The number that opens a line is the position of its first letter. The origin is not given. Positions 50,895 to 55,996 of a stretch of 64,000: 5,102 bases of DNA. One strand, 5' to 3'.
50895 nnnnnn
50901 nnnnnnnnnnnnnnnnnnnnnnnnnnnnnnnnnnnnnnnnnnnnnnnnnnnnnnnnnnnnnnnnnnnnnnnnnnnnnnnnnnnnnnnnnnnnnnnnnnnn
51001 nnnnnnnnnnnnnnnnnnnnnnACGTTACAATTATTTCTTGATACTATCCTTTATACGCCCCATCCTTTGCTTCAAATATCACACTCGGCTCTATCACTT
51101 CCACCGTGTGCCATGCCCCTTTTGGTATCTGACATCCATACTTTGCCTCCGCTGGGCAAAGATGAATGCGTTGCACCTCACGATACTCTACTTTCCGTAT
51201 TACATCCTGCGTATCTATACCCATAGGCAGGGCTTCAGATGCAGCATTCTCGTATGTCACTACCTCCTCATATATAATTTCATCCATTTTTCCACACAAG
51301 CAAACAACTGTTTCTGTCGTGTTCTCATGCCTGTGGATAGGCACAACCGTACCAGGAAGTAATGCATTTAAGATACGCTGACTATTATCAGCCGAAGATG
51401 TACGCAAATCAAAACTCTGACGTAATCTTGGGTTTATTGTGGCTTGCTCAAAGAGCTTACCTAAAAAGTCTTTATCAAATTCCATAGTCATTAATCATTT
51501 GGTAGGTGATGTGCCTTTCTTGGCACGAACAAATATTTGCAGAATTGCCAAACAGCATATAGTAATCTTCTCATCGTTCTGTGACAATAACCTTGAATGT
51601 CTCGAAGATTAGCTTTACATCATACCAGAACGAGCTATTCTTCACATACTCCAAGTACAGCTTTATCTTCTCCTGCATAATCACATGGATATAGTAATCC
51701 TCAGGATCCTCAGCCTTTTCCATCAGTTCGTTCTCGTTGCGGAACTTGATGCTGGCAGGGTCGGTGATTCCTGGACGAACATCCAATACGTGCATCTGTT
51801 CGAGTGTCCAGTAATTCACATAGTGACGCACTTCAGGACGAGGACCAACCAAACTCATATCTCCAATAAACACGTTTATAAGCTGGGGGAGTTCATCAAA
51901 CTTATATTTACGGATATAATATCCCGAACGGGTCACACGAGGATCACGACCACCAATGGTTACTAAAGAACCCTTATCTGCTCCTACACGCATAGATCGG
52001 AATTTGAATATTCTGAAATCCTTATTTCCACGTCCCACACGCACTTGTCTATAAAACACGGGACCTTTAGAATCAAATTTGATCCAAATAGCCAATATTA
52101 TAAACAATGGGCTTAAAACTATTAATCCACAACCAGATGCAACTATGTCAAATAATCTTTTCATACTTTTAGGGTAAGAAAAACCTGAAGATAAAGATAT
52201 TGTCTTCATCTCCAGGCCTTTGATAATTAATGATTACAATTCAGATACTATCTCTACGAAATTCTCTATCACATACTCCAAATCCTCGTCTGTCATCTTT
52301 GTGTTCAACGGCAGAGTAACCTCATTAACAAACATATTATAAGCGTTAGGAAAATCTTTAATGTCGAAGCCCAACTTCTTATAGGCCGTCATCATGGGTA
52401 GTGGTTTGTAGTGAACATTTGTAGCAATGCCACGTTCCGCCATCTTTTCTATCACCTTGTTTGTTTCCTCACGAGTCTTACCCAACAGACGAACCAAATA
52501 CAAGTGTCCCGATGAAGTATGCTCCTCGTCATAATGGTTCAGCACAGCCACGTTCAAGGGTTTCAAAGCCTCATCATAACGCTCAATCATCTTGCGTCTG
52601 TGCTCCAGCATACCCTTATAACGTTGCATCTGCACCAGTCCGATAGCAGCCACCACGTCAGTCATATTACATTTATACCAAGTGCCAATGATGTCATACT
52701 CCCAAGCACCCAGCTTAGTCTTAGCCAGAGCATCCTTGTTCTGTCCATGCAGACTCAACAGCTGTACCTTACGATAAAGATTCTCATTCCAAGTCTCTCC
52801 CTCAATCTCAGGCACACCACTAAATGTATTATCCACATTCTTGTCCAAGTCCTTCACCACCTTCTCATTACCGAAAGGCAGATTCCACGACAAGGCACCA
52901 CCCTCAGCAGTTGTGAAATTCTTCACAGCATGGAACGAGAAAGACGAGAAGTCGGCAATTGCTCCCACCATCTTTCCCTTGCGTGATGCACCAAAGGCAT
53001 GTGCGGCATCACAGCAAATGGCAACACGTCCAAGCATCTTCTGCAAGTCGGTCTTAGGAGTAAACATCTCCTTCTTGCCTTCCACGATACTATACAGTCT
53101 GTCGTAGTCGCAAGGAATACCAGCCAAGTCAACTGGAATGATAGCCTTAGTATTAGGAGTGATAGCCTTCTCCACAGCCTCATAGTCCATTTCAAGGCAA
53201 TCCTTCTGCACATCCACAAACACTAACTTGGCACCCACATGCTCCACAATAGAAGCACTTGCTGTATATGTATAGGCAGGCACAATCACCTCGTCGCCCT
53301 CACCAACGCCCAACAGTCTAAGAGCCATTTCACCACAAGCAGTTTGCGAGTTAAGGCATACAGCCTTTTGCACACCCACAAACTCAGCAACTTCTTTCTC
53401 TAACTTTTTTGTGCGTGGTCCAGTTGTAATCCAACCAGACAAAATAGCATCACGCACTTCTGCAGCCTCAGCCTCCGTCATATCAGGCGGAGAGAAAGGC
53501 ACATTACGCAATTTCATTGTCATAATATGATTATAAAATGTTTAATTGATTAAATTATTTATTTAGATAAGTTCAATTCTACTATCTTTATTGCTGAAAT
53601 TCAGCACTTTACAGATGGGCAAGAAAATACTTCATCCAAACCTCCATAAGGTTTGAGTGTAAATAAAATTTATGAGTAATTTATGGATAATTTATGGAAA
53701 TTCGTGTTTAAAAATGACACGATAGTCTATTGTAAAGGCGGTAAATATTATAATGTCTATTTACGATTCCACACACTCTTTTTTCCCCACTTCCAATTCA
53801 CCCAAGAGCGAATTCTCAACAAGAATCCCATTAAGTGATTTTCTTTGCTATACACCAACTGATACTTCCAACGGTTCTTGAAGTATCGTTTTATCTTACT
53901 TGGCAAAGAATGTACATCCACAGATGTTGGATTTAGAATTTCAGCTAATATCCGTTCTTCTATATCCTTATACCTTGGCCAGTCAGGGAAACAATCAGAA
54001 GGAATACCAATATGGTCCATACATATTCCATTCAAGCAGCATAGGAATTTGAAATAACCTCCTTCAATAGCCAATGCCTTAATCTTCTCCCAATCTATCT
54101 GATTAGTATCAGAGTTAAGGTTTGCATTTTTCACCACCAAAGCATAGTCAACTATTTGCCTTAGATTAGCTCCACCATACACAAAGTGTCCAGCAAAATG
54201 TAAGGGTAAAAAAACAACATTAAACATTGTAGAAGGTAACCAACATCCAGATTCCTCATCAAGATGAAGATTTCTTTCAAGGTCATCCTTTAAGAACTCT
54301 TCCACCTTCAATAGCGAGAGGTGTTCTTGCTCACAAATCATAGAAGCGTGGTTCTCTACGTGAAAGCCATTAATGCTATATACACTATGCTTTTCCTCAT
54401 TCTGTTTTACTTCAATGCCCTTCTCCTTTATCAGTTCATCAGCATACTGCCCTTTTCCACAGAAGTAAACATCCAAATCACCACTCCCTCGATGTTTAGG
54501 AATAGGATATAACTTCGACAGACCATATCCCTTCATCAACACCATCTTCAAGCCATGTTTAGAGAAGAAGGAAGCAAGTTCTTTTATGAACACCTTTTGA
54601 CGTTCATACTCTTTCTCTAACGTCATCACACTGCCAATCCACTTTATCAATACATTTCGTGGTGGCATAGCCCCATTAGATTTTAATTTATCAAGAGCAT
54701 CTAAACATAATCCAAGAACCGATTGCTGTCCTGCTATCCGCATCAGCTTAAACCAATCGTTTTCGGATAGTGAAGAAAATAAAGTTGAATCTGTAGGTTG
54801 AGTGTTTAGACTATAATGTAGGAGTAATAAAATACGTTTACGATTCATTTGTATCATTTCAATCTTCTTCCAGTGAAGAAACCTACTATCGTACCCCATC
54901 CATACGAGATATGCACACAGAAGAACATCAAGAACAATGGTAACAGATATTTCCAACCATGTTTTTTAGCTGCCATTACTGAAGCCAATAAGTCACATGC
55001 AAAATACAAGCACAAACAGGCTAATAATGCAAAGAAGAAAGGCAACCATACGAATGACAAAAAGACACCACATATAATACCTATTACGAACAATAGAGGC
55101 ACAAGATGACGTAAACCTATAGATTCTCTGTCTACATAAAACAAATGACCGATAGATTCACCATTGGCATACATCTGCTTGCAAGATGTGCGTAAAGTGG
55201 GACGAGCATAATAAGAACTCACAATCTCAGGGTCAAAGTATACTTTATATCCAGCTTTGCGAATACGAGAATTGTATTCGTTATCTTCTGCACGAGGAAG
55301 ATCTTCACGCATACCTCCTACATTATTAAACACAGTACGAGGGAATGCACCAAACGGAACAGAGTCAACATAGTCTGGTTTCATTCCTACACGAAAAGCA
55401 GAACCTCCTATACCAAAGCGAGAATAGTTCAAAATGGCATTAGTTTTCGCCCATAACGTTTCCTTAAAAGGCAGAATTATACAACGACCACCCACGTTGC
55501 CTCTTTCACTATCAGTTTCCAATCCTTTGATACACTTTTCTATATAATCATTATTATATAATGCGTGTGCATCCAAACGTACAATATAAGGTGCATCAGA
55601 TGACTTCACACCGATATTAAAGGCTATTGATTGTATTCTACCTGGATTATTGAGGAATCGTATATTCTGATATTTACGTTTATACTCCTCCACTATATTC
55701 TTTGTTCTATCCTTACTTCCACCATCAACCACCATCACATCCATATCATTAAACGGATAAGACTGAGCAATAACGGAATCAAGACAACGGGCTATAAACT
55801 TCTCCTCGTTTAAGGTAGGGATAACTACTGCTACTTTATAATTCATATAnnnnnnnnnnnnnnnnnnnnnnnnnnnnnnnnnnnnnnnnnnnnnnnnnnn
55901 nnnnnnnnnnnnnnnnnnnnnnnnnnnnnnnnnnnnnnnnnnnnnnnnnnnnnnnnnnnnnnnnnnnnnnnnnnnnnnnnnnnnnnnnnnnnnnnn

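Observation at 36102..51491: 15-kb all-minus-strand gene array begins 22 bp after the capsular-polysaccharide operon on the same strand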

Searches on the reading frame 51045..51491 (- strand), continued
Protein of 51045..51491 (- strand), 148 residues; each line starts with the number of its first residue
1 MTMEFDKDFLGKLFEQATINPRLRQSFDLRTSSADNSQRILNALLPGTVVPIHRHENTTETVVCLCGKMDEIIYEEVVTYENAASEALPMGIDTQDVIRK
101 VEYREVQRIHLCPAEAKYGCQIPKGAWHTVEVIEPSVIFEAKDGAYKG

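Call 124: list_cluster_members(proteins=[P0197, P0130, P0194, P0035, P0053, P0340, P0318, window:51045-51491:-, window:47918-51022:-, window:42503-44278:-])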
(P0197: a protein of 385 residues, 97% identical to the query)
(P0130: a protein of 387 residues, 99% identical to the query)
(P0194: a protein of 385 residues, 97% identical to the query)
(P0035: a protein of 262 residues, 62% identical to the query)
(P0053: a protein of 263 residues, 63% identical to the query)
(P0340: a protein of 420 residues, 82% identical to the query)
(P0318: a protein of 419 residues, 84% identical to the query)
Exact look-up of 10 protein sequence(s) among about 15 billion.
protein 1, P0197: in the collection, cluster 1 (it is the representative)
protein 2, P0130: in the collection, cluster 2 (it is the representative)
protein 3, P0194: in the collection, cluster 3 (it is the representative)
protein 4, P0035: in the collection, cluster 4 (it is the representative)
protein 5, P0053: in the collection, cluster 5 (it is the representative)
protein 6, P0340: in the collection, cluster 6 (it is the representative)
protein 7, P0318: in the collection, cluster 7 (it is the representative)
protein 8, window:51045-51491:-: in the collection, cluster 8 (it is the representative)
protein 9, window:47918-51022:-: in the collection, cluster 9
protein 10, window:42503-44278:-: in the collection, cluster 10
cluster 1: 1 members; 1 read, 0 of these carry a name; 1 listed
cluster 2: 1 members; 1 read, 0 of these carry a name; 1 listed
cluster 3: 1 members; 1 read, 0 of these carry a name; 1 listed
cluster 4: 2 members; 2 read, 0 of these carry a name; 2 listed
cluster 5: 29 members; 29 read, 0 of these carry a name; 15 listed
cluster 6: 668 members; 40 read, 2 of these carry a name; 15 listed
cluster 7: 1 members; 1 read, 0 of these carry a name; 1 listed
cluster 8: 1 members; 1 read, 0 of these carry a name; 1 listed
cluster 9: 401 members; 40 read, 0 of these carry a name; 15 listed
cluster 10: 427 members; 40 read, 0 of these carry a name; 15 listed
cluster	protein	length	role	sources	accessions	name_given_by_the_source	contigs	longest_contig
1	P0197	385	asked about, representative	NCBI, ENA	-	-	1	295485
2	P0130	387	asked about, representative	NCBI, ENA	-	-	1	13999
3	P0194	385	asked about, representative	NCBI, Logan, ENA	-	-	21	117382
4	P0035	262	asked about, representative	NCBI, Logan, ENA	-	-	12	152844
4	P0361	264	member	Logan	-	-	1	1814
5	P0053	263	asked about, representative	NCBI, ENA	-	-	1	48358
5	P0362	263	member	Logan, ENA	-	-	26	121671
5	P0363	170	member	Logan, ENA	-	-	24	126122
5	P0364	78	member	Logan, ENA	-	-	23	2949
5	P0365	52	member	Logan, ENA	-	-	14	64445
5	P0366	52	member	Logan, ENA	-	-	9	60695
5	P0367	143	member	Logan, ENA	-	-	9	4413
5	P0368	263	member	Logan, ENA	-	-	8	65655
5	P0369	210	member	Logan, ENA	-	-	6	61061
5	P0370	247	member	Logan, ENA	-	-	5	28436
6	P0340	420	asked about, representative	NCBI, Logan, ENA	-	-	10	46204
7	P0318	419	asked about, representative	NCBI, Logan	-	-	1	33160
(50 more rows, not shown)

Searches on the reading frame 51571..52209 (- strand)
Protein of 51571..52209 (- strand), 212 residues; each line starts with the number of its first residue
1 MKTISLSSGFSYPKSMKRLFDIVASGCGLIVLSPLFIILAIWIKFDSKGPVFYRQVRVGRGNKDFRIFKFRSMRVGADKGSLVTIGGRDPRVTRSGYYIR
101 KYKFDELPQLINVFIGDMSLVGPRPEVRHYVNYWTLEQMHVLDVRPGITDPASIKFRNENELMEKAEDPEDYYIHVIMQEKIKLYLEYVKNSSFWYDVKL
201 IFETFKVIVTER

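Call 5: search_protein_families(library=pfam, proteins=[window:51571-52209:-], max_evalue=0.01)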
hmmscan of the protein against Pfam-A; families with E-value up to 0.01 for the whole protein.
window:51571-52209:- (212 aa): 1 family
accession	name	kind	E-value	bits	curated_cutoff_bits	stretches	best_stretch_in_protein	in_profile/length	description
PF02397.22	Bac_transf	-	1.2e-60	204.6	27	1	17-209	1-178/179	Bacterial sugar transferase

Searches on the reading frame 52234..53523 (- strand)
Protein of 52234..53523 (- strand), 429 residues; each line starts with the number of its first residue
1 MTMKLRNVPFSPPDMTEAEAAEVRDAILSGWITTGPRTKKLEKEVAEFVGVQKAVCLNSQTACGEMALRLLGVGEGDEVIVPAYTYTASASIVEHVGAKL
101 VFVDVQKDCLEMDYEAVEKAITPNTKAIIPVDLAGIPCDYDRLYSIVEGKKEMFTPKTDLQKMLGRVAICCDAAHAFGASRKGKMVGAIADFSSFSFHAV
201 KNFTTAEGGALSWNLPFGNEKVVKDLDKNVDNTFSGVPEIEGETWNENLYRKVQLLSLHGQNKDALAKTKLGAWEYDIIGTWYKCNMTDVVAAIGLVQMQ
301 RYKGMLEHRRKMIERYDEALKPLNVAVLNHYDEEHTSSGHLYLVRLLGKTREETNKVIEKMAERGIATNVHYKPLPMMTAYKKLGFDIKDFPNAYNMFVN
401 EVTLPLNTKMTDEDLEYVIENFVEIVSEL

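Call 5: search_protein_families(library=pfam, proteins=[window:52234-53523:-], max_evalue=0.01)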
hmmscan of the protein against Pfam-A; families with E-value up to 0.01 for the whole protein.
window:52234-53523:- (429 aa): 4 families
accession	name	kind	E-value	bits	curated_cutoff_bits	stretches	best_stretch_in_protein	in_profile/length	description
PF01041.23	DegT_DnrJ_EryC1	-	1.1e-87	295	19.8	2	14-214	2-187/360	DegT/DnrJ/EryC1/StrS aminotransferase family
PF00155.27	Aminotran_1_2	-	5.2e-09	36.2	19.7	1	38-128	44-150/361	Aminotransferase class I and II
PF01053.26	Cys_Met_Meta_PP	-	1.7e-07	30.6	27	1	35-128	51-141/381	Cys/Met metabolism PLP-dependent enzyme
PF01212.27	Beta_elim_lyase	-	1.8e-05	24.6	27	1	35-126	31-123/288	Beta-eliminating lyase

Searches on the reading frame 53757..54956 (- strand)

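Call 5: search_protein_families(library=pfam, proteins=[window:53757-54956:-], max_evalue=0.01)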
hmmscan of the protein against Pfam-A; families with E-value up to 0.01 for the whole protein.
window:53757-54956:- (399 aa): 1 family
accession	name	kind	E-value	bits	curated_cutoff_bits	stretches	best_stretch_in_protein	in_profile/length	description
PF14907.12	NTP_transf_5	-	7.6e-37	127.7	31.2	1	65-310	2-242/249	Uncharacterised nucleotidyltransferase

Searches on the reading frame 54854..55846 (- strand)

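Call 5: search_protein_families(library=pfam, proteins=[window:54854-55846:-], max_evalue=0.01)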
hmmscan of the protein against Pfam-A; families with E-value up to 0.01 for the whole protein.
window:54854-55846:- (330 aa): 4 families
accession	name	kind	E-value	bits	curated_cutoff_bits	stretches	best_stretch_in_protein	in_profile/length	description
PF00535.33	Glycos_transf_2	-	4.7e-28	98.7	23.3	1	7-134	2-128/168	Glycosyl transferase family 2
PF13641.12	Glyco_tranf_2_3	-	9.6e-14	52.4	27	1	5-225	3-224/230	Glycosyltransferase like family 2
PF10111.15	Glyco_tranf_2_2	-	1.4e-06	28.4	27.3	1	7-202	2-206/276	Glycosyltransferase like family 2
PF13632.12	Glyco_trans_2_3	-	0.00032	21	27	1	87-281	1-174/198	Glycosyl transferase family group 2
